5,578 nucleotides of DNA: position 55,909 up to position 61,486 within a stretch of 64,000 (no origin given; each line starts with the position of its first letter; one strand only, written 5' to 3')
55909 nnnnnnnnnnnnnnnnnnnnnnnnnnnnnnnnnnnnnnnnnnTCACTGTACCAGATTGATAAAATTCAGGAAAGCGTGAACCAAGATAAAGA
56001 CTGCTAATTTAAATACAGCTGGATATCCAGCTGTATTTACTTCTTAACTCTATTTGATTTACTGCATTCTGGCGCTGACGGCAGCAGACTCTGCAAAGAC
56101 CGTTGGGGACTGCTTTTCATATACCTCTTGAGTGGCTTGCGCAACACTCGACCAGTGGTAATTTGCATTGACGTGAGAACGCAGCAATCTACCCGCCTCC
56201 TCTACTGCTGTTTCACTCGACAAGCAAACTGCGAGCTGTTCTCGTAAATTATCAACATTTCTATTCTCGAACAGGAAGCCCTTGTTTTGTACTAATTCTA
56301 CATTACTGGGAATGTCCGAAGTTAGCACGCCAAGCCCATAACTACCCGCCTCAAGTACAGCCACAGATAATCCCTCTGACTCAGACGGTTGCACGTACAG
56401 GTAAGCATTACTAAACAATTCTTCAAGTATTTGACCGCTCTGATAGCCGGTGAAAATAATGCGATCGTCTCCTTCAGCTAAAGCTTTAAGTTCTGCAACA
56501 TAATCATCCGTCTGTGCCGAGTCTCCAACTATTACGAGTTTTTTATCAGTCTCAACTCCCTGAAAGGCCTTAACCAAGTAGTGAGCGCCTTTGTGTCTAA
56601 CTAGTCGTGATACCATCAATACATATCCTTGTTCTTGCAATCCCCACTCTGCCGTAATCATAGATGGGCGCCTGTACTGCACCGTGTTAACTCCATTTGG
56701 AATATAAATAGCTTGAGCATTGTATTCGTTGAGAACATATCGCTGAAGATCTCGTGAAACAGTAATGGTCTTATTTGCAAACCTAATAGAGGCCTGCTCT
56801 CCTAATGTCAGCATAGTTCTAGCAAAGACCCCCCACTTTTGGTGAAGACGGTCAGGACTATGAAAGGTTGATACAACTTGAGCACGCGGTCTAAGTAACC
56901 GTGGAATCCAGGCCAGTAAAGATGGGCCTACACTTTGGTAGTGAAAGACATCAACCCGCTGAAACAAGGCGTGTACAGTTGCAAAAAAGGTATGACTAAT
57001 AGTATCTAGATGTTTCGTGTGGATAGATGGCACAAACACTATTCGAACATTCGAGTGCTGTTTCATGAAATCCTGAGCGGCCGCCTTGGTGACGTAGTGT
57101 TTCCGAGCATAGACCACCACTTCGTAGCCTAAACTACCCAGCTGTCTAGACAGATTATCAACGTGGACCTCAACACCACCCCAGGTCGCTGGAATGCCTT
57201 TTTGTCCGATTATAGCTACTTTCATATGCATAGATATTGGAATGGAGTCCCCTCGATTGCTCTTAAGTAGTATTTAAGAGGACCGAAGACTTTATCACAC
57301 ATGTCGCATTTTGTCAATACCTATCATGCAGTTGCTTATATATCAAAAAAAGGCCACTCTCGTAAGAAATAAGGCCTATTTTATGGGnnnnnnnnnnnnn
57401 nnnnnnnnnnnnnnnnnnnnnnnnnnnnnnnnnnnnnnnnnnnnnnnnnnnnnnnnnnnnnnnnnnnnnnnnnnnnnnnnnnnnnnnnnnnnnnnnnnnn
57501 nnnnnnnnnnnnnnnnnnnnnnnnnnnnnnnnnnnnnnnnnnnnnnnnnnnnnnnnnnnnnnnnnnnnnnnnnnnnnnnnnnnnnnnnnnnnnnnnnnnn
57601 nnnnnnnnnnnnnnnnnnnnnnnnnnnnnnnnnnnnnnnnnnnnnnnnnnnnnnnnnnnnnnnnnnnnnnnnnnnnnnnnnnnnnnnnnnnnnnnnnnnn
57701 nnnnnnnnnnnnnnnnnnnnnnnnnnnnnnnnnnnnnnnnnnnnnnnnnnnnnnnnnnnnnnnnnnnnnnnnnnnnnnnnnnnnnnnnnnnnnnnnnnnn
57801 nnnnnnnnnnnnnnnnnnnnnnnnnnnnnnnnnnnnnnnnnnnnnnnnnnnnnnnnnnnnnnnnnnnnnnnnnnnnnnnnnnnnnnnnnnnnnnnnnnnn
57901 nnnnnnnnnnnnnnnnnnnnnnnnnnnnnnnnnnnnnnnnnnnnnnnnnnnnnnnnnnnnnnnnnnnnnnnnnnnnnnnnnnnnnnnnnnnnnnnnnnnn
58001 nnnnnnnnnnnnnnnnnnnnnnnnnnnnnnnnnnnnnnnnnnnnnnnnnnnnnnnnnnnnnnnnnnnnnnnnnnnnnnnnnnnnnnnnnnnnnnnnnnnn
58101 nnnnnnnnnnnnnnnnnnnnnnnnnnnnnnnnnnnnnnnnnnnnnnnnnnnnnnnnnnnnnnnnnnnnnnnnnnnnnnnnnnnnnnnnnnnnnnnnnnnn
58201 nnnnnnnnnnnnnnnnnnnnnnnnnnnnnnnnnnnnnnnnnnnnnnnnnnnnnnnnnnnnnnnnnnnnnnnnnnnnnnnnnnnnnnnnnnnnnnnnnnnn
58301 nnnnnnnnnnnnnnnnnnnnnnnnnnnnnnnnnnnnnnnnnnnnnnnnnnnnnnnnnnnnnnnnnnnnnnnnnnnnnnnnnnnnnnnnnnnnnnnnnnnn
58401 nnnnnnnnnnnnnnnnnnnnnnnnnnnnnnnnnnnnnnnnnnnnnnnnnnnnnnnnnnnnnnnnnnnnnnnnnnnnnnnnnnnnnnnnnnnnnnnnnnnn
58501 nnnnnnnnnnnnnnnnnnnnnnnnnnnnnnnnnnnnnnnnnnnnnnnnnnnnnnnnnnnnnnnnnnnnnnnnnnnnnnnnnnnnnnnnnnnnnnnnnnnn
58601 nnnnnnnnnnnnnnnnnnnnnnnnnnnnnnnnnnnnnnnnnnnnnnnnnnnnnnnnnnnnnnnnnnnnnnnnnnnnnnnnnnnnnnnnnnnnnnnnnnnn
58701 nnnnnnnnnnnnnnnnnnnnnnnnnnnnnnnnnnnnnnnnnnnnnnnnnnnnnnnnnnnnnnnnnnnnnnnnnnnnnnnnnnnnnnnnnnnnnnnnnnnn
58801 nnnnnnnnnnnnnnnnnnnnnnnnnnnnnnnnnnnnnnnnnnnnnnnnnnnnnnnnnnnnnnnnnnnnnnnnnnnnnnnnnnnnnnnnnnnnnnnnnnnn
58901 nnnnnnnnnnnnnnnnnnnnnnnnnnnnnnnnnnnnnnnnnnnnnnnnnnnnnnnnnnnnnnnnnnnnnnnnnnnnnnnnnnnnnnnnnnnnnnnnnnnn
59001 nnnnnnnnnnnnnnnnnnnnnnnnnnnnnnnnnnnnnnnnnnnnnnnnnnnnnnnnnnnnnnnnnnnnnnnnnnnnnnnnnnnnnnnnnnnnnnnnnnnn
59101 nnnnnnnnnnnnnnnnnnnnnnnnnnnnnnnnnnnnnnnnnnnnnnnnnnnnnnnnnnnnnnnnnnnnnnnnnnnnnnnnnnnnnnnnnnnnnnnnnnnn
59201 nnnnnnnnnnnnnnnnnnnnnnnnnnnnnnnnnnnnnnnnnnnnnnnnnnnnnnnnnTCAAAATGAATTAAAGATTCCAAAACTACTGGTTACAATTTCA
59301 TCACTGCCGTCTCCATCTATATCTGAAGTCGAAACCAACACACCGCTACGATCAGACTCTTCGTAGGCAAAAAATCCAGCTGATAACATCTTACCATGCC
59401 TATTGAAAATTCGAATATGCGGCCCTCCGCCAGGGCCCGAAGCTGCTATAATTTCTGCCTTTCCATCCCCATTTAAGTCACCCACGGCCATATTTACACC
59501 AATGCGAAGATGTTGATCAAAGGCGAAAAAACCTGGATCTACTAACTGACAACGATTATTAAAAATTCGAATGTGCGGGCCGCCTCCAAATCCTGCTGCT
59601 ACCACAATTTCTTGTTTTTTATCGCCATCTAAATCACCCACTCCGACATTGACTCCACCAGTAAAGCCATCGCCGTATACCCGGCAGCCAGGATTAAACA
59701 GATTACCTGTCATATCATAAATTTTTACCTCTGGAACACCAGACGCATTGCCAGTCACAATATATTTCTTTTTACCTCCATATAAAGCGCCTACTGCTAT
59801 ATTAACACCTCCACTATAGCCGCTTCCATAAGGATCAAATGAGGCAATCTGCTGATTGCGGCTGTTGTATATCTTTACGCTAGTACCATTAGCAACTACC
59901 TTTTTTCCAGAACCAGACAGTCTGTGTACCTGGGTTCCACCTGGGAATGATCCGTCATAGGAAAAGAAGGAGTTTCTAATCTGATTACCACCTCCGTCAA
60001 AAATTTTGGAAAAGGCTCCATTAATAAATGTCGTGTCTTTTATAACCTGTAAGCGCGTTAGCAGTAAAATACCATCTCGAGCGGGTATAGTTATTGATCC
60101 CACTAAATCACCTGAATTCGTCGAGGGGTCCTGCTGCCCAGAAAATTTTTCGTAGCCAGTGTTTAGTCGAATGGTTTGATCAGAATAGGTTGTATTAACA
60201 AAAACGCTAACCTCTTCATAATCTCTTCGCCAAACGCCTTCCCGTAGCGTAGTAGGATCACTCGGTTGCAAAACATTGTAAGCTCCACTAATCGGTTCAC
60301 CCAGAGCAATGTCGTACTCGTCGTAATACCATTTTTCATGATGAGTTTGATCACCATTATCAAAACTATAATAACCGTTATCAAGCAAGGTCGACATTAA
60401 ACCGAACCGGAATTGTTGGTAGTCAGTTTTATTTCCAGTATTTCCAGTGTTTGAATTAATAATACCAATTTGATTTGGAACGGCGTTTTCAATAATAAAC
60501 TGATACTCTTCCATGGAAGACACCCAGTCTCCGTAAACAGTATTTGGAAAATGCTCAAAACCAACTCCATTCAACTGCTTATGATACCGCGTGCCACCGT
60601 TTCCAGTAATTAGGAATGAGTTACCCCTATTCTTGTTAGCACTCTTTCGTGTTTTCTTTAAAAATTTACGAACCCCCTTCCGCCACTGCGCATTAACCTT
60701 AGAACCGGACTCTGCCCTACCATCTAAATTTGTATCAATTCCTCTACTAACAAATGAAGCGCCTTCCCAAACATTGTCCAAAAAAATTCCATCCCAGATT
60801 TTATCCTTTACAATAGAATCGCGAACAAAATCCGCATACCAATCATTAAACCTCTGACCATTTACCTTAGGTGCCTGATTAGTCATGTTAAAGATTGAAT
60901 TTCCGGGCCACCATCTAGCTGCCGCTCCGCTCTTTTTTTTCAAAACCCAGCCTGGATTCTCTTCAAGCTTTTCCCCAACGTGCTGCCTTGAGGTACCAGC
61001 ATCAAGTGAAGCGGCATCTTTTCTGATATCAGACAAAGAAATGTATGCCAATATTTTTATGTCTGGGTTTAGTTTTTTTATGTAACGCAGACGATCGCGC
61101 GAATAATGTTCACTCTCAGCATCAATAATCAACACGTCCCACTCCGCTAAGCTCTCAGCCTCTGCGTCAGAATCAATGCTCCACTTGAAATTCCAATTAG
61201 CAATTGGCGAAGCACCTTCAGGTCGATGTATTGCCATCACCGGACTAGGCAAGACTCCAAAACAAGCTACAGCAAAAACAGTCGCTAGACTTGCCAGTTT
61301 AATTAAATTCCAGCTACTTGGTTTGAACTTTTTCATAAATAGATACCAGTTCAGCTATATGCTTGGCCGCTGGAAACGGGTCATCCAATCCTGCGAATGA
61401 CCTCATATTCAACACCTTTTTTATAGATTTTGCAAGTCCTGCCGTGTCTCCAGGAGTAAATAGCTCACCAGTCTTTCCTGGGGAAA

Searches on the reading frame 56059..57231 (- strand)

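Call 44: search_protein_families(library=pfam, proteins=[window:56059-57231:-], max_evalue=0.00001)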
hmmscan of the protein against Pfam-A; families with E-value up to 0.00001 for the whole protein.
window:56059-57231:- (390 aa): 5 families
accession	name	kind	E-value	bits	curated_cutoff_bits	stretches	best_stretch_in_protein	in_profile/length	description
PF00534.26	Glycos_transf_1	-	2.3e-26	92.8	26.4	1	199-340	13-159/172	Glycosyl transferases group 1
PF13692.12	Glyco_trans_1_4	-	1.4e-23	84.2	27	1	203-337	3-140/142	Glycosyl transferases group 1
PF13439.12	Glyco_transf_4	-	1.9e-22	80.5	28.5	1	17-183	1-168/170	Glycosyltransferase Family 4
PF13579.12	Glyco_trans_4_4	-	8.1e-13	49.4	29.7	1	18-180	1-158/158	Glycosyl transferase 4-like domain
PF09314.17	DUF1972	-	1.5e-07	31.7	25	0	4-46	3-47/186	Domain of unknown function (DUF1972)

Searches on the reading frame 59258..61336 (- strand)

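Call 44: search_protein_families(library=pfam, proteins=[window:59258-61336:-], max_evalue=0.00001)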
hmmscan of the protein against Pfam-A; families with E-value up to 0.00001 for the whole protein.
window:59258-61336:- (692 aa): 3 families
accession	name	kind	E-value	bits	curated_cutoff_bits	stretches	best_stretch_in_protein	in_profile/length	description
PF14885.12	GHL15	-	4.4e-37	128.9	27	1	87-375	1-269/271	Hypothetical glycosyl hydrolase family 15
PF01839.29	FG-GAP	-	2.7e-12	46.7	22.1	0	615-636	4-25/37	FG-GAP repeat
PF13517.12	FG-GAP_3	-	1e-08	36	26.9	0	620-682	1-60/61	FG-GAP-like repeat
